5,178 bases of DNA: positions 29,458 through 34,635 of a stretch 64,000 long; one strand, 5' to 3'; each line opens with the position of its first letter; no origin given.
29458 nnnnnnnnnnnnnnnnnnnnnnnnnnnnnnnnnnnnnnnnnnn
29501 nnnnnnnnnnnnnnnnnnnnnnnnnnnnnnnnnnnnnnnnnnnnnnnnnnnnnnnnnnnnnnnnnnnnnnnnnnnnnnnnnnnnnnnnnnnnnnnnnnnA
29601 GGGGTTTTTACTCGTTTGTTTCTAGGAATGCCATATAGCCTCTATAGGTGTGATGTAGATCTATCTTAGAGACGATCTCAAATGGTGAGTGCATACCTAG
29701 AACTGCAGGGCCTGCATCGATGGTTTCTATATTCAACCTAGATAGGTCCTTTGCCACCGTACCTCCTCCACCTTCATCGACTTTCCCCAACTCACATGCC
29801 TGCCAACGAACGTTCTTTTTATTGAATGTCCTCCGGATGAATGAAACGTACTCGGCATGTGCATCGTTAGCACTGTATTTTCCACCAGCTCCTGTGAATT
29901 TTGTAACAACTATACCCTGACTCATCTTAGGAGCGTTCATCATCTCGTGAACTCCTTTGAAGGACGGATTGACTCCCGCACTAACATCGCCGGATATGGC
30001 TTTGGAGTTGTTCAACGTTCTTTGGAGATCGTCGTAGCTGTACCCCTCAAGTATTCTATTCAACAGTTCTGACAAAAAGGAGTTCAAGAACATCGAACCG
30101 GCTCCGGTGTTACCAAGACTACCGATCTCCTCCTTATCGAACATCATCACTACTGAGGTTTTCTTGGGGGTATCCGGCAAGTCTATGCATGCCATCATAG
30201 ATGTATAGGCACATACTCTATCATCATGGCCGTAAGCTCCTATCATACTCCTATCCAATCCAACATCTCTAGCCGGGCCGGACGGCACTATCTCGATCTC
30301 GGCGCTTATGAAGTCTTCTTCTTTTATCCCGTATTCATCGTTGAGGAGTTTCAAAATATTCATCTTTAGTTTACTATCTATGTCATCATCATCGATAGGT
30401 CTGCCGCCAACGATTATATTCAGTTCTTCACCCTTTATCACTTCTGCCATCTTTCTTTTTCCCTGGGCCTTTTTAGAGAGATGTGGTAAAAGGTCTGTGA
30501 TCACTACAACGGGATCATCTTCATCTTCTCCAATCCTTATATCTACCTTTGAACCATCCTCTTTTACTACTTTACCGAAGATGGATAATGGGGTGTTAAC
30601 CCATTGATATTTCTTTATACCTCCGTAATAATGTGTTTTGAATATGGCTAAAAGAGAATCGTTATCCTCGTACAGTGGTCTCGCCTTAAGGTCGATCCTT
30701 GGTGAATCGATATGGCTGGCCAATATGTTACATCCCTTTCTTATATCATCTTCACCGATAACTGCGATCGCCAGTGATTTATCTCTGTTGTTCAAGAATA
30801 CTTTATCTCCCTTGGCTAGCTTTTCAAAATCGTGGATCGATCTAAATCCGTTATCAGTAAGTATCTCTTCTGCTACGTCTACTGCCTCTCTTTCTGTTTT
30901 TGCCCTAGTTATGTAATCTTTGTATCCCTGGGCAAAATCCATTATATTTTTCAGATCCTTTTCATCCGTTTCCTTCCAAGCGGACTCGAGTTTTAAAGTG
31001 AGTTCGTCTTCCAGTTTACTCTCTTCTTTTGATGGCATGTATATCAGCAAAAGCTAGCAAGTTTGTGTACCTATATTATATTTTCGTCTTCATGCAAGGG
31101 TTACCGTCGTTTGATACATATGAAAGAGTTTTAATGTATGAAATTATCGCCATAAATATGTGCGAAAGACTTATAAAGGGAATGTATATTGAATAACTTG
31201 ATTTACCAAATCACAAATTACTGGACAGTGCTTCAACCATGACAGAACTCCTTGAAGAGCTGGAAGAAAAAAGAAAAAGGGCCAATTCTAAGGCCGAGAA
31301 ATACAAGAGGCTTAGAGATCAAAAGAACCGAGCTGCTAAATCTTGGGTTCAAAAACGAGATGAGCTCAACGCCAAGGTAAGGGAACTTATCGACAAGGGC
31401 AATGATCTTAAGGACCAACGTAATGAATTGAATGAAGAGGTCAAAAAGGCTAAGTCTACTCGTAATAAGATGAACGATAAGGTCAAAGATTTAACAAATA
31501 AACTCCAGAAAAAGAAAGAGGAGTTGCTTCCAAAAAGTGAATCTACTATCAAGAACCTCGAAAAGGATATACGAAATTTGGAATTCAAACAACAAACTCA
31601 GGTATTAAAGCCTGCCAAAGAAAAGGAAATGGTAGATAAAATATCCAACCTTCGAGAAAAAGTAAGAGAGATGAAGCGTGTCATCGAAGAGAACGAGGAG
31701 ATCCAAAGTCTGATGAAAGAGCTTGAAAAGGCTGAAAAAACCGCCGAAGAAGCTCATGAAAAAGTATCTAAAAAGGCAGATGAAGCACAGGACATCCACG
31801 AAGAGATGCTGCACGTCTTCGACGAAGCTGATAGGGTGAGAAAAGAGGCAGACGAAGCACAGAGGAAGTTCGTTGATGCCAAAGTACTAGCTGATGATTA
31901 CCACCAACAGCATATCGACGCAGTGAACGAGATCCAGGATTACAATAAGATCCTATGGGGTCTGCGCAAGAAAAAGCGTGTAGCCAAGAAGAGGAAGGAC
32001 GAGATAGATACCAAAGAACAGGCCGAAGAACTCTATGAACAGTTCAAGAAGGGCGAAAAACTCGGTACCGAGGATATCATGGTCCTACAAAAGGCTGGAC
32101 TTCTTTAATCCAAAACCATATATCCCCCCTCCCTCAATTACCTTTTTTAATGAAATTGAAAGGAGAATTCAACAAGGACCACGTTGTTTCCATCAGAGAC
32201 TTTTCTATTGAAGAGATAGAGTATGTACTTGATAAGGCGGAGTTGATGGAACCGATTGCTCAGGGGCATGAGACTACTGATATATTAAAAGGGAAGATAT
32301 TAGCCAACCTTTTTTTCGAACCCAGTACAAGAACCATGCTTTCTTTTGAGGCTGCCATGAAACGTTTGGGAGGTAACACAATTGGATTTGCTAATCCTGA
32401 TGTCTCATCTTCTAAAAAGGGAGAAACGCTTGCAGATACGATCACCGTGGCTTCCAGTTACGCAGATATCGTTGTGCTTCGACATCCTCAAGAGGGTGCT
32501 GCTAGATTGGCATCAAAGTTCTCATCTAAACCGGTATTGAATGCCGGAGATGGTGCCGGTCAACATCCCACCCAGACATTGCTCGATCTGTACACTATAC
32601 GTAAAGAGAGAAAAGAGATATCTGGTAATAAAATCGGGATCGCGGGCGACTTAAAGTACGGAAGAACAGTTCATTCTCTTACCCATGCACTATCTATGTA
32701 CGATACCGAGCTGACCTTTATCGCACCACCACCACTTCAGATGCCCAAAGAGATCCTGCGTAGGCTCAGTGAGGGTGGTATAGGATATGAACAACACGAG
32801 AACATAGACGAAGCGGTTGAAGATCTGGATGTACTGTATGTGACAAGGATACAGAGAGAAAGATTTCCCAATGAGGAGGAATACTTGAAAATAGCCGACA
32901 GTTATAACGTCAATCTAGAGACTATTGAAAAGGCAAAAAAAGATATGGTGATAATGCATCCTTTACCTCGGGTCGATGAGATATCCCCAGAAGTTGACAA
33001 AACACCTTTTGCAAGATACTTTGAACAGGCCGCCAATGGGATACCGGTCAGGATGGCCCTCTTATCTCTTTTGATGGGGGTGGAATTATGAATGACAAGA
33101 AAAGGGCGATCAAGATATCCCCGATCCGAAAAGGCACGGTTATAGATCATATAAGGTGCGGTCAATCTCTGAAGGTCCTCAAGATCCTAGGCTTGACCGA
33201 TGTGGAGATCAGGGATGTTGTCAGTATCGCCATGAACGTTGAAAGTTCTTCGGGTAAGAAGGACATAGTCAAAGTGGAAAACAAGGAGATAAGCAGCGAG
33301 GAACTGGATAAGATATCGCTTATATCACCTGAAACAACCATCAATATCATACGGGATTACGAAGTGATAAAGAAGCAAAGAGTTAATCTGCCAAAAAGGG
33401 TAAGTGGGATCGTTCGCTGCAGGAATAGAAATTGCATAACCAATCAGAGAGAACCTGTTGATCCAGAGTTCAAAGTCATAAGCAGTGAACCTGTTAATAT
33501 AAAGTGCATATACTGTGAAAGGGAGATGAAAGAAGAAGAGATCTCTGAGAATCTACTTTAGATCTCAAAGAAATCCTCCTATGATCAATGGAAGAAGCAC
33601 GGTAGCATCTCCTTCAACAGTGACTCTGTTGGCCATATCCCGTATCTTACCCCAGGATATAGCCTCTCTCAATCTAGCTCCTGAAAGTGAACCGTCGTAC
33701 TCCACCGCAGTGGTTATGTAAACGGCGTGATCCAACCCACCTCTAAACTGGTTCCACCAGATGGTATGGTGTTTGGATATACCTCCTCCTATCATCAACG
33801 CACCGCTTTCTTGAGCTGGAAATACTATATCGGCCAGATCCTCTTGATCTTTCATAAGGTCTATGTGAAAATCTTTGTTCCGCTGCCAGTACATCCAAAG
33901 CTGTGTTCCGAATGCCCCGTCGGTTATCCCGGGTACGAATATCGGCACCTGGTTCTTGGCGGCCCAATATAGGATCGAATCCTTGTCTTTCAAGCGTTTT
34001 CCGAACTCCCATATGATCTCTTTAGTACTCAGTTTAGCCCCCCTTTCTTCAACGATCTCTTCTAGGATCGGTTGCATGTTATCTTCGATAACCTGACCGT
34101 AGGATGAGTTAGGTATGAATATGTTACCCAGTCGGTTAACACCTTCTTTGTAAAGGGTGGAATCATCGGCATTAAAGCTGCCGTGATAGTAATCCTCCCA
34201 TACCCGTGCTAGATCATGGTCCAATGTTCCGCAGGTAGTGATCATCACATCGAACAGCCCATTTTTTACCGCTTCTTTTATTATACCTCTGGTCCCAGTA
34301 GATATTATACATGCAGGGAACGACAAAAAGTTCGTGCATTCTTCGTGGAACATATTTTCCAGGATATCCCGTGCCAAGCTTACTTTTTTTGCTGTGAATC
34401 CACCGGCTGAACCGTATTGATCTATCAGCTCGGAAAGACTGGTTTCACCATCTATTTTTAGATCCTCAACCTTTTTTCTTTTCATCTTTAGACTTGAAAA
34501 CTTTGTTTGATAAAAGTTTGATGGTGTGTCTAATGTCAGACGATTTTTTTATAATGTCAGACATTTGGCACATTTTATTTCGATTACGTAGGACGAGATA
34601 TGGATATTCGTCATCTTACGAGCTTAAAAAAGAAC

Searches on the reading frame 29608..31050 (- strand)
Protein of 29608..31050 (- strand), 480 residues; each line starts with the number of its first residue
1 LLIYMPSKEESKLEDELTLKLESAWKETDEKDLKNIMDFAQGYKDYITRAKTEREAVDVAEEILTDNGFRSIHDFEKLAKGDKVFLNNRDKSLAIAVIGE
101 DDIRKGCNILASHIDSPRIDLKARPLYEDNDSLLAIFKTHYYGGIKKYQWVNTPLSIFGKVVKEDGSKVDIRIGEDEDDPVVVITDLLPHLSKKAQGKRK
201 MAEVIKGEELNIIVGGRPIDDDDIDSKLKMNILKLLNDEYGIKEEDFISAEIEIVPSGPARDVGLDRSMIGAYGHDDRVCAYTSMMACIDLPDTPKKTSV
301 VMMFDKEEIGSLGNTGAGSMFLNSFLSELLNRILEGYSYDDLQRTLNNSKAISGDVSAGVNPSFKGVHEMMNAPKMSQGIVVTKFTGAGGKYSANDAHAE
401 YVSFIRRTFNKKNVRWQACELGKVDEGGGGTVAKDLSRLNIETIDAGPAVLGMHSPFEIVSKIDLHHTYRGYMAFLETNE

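Call 26: search_protein_families(library=pfam, proteins=[window:29608-31050:-], max_evalue=0.00001)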
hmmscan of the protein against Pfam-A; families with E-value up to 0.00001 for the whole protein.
window:29608-31050:- (480 aa): 1 family
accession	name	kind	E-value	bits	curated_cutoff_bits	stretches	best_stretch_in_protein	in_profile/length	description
PF02127.20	Peptidase_M18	-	7.1e-91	305.6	24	1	46-475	1-431/432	Aminopeptidase I zinc metalloprotease (M18)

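Call 60: search_protein_families(library=ncbifam, proteins=[window:29608-31050:-], max_evalue=0.00001)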
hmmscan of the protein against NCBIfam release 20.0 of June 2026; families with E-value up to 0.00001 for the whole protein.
window:29608-31050:- (480 aa): 2 families
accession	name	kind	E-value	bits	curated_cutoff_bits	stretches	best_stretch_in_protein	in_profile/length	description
NF002600.0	PRK02256.1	equivalog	1e-200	667.2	529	1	15-478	3-462/463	aminopeptidase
NF002759.0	PRK02813.1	equivalog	1.3e-60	205.5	356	1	37-478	6-429/430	M18 family aminopeptidase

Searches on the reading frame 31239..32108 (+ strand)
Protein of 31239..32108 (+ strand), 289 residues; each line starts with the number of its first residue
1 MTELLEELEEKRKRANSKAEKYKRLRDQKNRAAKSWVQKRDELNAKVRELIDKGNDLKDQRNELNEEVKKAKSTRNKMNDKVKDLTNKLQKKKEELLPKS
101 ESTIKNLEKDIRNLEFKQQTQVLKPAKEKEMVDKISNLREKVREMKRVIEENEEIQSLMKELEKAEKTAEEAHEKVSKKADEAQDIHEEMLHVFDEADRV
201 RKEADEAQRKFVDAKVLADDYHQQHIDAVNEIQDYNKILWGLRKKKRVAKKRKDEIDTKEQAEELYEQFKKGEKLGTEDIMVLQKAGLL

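Call 26: search_protein_families(library=pfam, proteins=[window:31239-32108:+], max_evalue=0.00001)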
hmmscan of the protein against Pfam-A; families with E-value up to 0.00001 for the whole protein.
window:31239-32108:+ (289 aa): 1 family
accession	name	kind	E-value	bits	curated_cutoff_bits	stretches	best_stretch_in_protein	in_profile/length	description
PF23435.1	DUF7121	-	4.4e-42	145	29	1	21-289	43-307/307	Family of unknown function (DUF7121)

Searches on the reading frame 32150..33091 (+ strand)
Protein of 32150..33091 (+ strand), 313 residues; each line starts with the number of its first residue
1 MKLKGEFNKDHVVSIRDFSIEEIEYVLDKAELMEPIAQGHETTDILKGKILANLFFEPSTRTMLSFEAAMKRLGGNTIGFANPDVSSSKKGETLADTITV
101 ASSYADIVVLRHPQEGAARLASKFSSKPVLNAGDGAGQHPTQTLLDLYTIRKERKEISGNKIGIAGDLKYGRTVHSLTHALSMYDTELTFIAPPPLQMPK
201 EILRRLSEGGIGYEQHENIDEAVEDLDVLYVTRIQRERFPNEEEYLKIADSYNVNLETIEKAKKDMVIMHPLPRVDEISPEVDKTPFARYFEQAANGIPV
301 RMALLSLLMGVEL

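Call 26: search_protein_families(library=pfam, proteins=[window:32150-33091:+], max_evalue=0.00001)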
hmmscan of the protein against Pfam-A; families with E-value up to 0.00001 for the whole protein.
window:32150-33091:+ (313 aa): 2 families
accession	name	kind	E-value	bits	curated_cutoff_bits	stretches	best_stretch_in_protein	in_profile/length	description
PF02729.26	OTCace_N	-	3.2e-47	160.8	29.9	1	11-151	2-147/148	Aspartate/ornithine carbamoyltransferase, carbamoyl-P binding domain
PF00185.30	OTCace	-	7.3e-34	117.5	29.4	1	159-307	2-156/157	Aspartate/ornithine carbamoyltransferase, Asp/Orn binding domain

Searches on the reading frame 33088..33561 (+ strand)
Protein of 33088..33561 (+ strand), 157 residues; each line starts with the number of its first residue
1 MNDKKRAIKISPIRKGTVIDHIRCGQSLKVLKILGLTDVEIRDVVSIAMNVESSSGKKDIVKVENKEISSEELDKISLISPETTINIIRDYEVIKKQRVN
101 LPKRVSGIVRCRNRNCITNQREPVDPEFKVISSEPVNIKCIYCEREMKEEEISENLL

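Call 26: search_protein_families(library=pfam, proteins=[window:33088-33561:+], max_evalue=0.00001)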
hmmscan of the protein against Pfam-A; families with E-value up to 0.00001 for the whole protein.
window:33088-33561:+ (157 aa): 2 families
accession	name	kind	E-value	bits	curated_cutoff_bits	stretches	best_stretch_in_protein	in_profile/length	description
PF01948.23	PyrI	-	4.3e-31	107.4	25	1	9-99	2-92/93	Aspartate carbamoyltransferase regulatory chain, allosteric domain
PF02748.20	PyrI_C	-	1.1e-18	67.2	23.4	1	104-152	1-48/48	Aspartate carbamoyltransferase regulatory chain, metal binding domain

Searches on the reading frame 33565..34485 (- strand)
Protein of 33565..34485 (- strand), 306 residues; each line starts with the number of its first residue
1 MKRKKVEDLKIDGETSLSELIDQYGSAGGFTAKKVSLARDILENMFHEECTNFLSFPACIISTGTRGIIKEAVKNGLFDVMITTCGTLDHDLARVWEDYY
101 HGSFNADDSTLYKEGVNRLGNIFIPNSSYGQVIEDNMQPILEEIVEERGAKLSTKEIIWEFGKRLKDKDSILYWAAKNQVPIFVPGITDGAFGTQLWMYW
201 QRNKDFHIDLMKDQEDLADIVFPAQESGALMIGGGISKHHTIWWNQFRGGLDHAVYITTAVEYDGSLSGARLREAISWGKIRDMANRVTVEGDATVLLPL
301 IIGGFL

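Call 26: search_protein_families(library=pfam, proteins=[window:33565-34485:-], max_evalue=0.00001)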
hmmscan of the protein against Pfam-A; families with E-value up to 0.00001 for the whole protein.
window:33565-34485:- (306 aa): 1 family
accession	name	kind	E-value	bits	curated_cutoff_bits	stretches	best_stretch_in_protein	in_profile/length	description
PF01916.23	DS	-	4.7e-110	367.8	27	1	19-302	1-285/288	Deoxyhypusine synthase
